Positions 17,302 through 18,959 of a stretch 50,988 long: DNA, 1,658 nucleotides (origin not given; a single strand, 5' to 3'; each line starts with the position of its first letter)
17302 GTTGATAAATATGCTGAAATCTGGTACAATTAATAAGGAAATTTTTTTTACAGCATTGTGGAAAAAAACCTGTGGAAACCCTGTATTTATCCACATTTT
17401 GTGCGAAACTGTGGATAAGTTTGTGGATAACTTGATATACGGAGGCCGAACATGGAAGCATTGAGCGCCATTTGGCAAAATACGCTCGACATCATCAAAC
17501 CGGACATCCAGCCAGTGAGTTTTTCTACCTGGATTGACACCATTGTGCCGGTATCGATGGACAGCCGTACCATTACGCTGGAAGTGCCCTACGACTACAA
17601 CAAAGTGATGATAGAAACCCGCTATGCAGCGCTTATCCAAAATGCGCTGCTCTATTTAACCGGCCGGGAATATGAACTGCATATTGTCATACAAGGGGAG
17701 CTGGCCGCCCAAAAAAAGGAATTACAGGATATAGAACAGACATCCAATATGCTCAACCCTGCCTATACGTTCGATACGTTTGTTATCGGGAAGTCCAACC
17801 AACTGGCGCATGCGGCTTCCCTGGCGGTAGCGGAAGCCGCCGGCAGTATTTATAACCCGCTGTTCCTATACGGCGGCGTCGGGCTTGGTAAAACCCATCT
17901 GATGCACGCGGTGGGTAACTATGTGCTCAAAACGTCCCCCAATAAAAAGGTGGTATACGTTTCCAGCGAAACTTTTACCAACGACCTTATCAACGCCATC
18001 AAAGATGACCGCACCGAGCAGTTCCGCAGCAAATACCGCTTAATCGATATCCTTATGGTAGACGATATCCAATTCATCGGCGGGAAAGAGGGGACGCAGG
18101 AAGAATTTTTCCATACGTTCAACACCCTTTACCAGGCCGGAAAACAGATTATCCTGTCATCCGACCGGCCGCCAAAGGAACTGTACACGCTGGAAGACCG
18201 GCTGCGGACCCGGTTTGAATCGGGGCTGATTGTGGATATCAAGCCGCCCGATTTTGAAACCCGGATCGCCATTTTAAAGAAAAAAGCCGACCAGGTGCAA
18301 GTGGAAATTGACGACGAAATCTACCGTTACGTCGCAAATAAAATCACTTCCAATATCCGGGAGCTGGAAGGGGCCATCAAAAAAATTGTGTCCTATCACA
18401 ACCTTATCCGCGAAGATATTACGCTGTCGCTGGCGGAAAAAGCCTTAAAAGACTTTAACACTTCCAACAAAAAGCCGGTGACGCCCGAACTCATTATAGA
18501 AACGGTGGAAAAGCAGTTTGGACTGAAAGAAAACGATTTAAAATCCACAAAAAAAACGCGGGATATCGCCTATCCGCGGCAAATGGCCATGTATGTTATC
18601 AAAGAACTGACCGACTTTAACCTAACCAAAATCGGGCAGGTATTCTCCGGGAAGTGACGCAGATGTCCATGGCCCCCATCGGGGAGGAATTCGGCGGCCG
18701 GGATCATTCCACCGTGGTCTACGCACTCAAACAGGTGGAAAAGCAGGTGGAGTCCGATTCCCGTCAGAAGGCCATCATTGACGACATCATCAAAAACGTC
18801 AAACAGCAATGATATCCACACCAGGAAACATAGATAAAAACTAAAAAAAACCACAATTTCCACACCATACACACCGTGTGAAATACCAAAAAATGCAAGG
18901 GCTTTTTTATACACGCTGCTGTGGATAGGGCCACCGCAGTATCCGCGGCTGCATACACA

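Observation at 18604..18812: dnaA is split by a diverged 47-nt tandem copy of its own DNA-binding-domain segment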

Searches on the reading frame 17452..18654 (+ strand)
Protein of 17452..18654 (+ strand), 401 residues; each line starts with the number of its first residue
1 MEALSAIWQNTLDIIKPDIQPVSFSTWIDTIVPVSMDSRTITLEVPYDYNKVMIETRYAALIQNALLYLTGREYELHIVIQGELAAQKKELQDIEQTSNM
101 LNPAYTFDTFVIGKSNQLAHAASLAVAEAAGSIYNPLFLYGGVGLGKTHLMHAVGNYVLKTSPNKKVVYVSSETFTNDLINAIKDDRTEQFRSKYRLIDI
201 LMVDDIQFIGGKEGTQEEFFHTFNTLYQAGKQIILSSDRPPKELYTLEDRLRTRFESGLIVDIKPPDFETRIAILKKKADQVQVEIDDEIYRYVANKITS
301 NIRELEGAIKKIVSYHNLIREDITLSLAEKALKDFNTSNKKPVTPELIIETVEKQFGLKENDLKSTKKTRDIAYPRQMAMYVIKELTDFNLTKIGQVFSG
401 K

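Call 5: find_encoding_contigs(protein=window:17452-18654:+, flank=3000, max_places=10)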
Protein window:17452-18654:+ (401 aa): no gene with exactly this product is on record in the collection.

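Call 6: find_related_loci(query=window:17452-18654:+, collection=genome_contigs, flank=3000)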
Query window:17452-18654:+ (401 aa) in genome_contigs; peptide patterns used: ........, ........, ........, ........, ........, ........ (x = any residue, [..] = any of these).
600 stretches matched a pattern (row limit reached: there are more); 599 encode a relative of the query (tblastn E <= 1e-3); the best 80 are kept; 80 distinct loci.
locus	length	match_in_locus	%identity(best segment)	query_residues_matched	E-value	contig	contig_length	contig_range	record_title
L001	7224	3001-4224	57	4-401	5e-153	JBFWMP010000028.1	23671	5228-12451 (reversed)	MAG: Clostridia bacterium isolate CA_2019_NHSR_92 NODE_4880_length_23671_cov_8.922486_NHSR, whole genome shotgun sequenc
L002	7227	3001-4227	57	4-401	8e-152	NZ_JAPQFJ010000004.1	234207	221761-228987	Clostridium brassicae strain ZC22-4 spades_K_17_127_4, whole genome shotgun sequence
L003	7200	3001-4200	56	4-401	7e-150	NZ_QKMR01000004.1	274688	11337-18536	Ruminiclostridium sufflavum DSM 19573 Ga0056032_scaffold00004.4, whole genome shotgun sequence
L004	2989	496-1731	55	4-401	3e-157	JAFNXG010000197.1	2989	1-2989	MAG: Clostridium sp. isolate RGIG206 Dairy_cattle_Cecum-5__c819119, whole genome shotgun sequence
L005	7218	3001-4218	55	4-401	2e-145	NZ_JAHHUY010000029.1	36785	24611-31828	Clostridium tyrobutyricum strain FAM25158=Cl_52 NODE_29_length_36785_cov_221.541320, whole genome shotgun sequence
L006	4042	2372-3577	54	4-401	2e-149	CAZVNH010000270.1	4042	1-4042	MAG TPA_asm: uncultured Thermoplasmatales archaeon isolate binchicken_co338_5 genome assembly, contig: NODE_6981_length_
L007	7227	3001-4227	54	4-401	1e-144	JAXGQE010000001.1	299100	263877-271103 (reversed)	MAG: Candidatus Sumerlaeota bacterium isolate AnMBR.bin319 bin319_1, whole genome shotgun sequence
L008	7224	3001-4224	53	7-401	3e-140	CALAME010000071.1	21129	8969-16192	MAG TPA_asm: uncultured Paenibacillaceae bacterium isolate SRR6713629_bin.25_CONCOCT_v1.1_MAG genome assembly, contig: E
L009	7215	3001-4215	53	2-401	2e-139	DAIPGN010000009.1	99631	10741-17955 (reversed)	MAG TPA_asm: Thermoanaerobacterales bacterium isolate CTOTU40127 NODE_139_length_99631_cov_7.399273, whole genome shotgu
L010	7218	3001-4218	51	5-401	2e-138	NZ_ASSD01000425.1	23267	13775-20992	Paenibacillus zanthoxyli JH29 S8_contig00082, whole genome shotgun sequence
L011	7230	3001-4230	52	8-401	2e-138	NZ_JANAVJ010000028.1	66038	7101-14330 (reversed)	Paenibacillus sp. MZ04-78.2 NODE_28_length_66038_cov_254.430785, whole genome shotgun sequence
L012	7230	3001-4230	52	8-401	3e-138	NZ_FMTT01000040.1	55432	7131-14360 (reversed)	Paenibacillus tianmuensis strain CGMCC 1.8946, whole genome shotgun sequence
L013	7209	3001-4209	52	4-401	3e-137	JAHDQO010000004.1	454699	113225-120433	MAG: Tissierellales bacterium isolate SM3-B4.1 k141_62799, whole genome shotgun sequence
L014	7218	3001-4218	51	5-401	1e-136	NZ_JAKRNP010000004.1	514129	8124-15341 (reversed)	Paenibacillus sp. ACRSA NODE_4_length_514129_cov_21.552104_pilon, whole genome shotgun sequence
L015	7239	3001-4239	51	1-401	2e-136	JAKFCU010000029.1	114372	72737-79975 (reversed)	MAG: Brevibacillus sp. isolate LC029 contig-124_118, whole genome shotgun sequence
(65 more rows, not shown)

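Call 35: search_protein_families(library=pfam, proteins=[window:17452-18654:+], max_evalue=0.001)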
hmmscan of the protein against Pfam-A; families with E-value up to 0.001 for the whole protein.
window:17452-18654:+ (401 aa): 6 families
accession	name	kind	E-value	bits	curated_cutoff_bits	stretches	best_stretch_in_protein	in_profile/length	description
PF00308.24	Bac_DnaA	-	1.2e-74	250.3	23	1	101-262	1-162/162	Bacterial DnaA ATPAse domain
PF08299.17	Bac_DnaA_C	-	9.1e-19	67.7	31.5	1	345-401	1-57/69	Bacterial dnaA protein helix-turn-helix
PF01695.23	IstB_IS21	-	1.5e-08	34.9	24.1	1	119-240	81-195/238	IstB-like ATP binding protein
PF11638.13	DnaA_N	-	1.5e-08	34.7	24.6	1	6-66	2-63/65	DnaA N-terminal domain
PF00004.35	AAA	-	1.9e-05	25.6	21.2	1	138-228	2-97/131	ATPase family associated with various cellular activities (AAA)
PF03969.22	AFG1_ATPase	-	0.00034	20.1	27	0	135-153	62-80/361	AFG1-like ATPase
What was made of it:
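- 17452..18657 (+): Truncated dnaA ORF (401 aa, TGA stop). It is native sequence up to 18645. Pfam finds DnaA_N, Bac_DnaA and Bac_DnaA_C positions 1-57 of 69 (call 35).
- On DnaA replication initiator (intact gene): PF11638 and PF00308 are matched full length in the 401-aa ORF (call 35).
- The product loses the RDHSTV DnaA signature helix of domain IV (call 35; the essential role is from general knowledge of DnaA).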

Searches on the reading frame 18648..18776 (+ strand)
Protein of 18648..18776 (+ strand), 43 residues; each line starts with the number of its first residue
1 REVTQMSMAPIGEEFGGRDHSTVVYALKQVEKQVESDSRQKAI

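Call 16: find_homologous_proteins(query=window:18648-18776:+, max_evalue=1)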
Query seq(43 aa) (43 aa): 21 proteins with E <= 1 among 21 candidates.
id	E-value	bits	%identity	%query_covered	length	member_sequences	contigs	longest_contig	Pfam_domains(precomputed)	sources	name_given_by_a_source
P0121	1.2e-15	72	100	88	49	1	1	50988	PF08299.18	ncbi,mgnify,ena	mgnify:CR=1 FL=1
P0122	3.4e-13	65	86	86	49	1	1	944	PF08299.18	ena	-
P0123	3.6e-11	59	67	100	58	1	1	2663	PF08299.18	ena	-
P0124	1.2e-10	57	70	93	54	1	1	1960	PF08299.18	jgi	-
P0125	1.7e-10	56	67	100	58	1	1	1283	PF08299.18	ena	-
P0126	2.5e-10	56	73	95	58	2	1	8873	PF08299.18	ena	-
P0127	2.8e-10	56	71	95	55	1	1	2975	PF08299.18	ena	-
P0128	3.2e-10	56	68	95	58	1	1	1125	PF08299.18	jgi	jgi:chromosomal replication initiator protein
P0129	5.7e-10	55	60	100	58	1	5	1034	PF08299.18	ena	-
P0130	1.3e-9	54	68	95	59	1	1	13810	PF08299.18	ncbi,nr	ncbi:MAG: helix-turn-helix domain-containing protein, partial [Oscillospiraceae bacterium]|nr:helix-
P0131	2.2e-9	53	67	98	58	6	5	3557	PF08299.18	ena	-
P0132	3.1e-9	53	66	95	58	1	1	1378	PF08299.18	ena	-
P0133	2.5e-8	50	66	88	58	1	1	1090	PF08299.18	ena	-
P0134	7.5e-8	48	68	88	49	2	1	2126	PF08299.18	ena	-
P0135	2.2e-7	47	69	84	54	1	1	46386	PF08299.18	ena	-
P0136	2.9e-7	47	72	84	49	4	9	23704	PF08299.18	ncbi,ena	-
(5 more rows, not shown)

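Call 18: find_encoding_contigs(protein=P0122, flank=3000, max_places=6)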
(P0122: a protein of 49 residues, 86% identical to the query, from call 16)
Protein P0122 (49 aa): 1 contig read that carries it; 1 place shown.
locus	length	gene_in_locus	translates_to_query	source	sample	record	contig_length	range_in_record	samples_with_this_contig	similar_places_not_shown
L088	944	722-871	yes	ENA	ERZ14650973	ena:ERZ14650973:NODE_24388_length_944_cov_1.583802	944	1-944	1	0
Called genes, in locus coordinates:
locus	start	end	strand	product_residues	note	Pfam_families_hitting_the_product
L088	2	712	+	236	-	?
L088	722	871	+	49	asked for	PF08299:Bac_DnaA_C (weak)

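Call 19: find_encoding_contigs(protein=P0136, flank=3000, max_places=6)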
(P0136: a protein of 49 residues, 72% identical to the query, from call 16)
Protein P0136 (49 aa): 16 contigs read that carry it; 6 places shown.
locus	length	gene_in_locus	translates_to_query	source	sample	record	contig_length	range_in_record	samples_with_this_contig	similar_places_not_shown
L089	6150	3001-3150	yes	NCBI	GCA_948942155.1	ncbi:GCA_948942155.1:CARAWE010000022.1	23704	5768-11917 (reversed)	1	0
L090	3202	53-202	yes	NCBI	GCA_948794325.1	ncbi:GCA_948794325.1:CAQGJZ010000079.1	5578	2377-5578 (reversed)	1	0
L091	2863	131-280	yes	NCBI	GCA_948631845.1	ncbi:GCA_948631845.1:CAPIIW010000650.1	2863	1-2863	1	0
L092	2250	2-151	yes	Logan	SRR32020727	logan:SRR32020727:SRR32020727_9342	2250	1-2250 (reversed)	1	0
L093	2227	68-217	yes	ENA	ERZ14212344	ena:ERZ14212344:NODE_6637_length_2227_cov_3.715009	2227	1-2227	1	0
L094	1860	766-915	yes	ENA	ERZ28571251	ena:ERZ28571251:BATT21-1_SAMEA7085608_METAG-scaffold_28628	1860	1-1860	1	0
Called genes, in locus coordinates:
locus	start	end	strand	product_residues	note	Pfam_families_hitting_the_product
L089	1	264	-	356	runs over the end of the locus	PF02096:60KD_IMP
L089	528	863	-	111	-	PF00825:Ribonuclease_P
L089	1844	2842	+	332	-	-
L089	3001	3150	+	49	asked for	PF08299:Bac_DnaA_C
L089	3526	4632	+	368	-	PF00712:DNA_pol3_beta, PF02767:DNA_pol3_beta_2, PF02768:DNA_pol3_beta_3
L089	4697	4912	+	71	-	PF13275:S4_2, PF01479:S4 (weak)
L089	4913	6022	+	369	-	PF02463:SMC_N, PF13175:AAA_15, PF13476:AAA_23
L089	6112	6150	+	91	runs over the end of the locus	PF04025:RemA-like (weak)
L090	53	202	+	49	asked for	PF08299:Bac_DnaA_C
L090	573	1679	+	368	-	PF00712:DNA_pol3_beta, PF02767:DNA_pol3_beta_2, PF02768:DNA_pol3_beta_3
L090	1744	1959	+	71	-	PF13275:S4_2, PF01479:S4 (weak)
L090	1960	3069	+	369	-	PF02463:SMC_N, PF13175:AAA_15, PF13476:AAA_23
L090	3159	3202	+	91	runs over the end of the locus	PF04025:RemA-like (weak)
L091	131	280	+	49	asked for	PF08299:Bac_DnaA_C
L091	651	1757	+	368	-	PF00712:DNA_pol3_beta, PF02767:DNA_pol3_beta_2, PF02768:DNA_pol3_beta_3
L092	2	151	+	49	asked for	PF08299:Bac_DnaA_C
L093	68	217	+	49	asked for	PF08299:Bac_DnaA_C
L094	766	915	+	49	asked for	PF08299:Bac_DnaA_C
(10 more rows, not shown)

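Call 22: find_encoding_contigs(protein=P0121, flank=1000, max_places=6)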
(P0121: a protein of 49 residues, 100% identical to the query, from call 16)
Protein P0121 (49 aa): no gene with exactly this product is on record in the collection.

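Call 23: list_cluster_members(proteins=[P0003, P0121, P0001])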
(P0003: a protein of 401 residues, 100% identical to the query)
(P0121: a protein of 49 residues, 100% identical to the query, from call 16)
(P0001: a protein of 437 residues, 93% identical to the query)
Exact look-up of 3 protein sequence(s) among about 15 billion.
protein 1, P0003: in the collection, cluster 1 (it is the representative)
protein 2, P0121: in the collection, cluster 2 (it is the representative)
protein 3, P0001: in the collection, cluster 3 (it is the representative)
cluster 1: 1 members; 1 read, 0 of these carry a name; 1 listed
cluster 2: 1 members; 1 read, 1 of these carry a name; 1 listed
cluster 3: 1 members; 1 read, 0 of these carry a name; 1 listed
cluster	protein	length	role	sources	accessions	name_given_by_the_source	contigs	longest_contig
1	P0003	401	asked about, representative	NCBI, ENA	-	-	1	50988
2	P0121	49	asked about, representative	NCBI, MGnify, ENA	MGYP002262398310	CR=1 FL=1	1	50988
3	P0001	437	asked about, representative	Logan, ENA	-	-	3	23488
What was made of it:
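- On Local assembly error or chimeric consensus in a MAG: The split products are unique to this contig (call 23).
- On Illegitimate recombination (HFIR or SPDIR): The split proteins are unique to this contig (call 23).
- Tried and rejected: Cluster look-up gave no accession beyond one MGnify id (call 23).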

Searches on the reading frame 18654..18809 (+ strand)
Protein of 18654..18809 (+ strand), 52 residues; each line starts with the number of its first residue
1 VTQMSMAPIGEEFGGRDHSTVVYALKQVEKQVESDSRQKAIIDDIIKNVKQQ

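Call 35: search_protein_families(library=pfam, proteins=[window:18654-18809:+], max_evalue=0.001)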
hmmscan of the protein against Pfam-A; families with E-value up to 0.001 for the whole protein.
window:18654-18809:+ (52 aa): 1 family
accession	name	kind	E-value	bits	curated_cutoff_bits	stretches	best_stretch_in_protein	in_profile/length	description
PF08299.17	Bac_DnaA_C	-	1.8e-09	37.9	31.5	1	1-28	42-69/69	Bacterial dnaA protein helix-turn-helix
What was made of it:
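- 18654..18812 (+): The 52-aa -1-frame ORF (called as 49 aa, P0121, in public databases). It is the chimeric C-terminal remnant. Pfam Bac_DnaA_C positions 42-69 of 69 (call 35).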
